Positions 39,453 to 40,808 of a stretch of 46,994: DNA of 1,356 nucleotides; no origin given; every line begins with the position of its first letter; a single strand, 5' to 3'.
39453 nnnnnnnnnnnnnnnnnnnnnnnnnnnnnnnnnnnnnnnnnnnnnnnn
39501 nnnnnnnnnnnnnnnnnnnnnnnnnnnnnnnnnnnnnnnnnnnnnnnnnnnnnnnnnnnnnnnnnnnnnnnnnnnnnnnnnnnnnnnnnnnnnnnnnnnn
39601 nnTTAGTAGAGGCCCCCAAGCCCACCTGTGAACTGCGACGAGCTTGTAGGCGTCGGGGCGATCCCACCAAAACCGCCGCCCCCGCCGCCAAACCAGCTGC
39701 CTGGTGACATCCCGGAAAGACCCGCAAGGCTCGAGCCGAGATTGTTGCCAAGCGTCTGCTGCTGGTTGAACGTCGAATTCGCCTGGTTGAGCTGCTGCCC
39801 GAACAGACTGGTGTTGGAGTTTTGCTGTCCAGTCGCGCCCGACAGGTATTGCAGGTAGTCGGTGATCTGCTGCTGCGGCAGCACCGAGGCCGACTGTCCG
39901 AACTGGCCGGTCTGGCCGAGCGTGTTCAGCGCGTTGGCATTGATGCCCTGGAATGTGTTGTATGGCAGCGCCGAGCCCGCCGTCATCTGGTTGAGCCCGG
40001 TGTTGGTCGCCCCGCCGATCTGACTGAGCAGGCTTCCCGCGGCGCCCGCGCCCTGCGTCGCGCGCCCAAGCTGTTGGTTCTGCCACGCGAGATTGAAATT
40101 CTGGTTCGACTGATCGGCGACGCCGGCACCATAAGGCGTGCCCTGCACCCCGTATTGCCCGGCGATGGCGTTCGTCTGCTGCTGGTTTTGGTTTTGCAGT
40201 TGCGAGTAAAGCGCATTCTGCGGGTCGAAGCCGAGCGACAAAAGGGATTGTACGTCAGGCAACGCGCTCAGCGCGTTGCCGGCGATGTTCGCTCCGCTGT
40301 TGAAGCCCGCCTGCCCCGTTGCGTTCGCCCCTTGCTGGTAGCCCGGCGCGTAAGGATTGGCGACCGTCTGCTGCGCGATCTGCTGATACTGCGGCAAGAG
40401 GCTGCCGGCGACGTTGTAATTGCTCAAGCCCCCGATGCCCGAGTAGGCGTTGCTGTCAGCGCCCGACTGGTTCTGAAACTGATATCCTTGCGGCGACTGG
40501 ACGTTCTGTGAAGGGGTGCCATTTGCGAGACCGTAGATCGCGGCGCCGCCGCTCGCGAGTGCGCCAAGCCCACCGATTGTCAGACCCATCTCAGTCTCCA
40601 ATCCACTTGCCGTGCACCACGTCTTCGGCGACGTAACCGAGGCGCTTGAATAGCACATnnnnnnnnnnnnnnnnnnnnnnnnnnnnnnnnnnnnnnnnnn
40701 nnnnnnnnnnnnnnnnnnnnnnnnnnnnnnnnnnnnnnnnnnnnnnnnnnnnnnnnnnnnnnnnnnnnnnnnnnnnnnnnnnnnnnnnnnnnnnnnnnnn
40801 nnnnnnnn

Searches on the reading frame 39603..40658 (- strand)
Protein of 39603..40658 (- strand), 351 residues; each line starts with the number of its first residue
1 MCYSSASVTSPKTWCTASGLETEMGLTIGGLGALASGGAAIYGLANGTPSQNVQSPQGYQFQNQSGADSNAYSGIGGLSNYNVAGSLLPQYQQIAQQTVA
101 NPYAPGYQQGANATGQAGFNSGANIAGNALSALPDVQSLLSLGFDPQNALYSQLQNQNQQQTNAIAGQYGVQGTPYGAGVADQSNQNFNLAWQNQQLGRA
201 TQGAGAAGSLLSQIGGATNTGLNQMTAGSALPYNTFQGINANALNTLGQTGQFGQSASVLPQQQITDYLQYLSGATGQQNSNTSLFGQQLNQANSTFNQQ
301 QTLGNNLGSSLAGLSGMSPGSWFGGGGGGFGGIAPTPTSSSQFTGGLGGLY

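Call 17: search_protein_families(library=phrogs, proteins=[window:39603-40658:-], max_evalue=0.001)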
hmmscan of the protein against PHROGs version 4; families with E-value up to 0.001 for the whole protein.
window:39603-40658:- (351 aa): 0 families

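Call 56: search_protein_families(library=pfam, proteins=[window:39603-40658:-], max_evalue=1)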
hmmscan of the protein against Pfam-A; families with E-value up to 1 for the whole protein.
window:39603-40658:- (351 aa): 0 families

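Call 70: search_protein_families(library=ncbifam, proteins=[window:39603-40658:-], max_evalue=0.01)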
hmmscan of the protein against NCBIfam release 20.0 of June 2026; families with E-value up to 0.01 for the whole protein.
window:39603-40658:- (351 aa): 0 families

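Call 80: search_protein_families(library=padloc, proteins=[window:39603-40658:-], max_evalue=0.01)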
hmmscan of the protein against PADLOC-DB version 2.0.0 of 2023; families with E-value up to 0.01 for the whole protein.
window:39603-40658:- (351 aa): 0 families
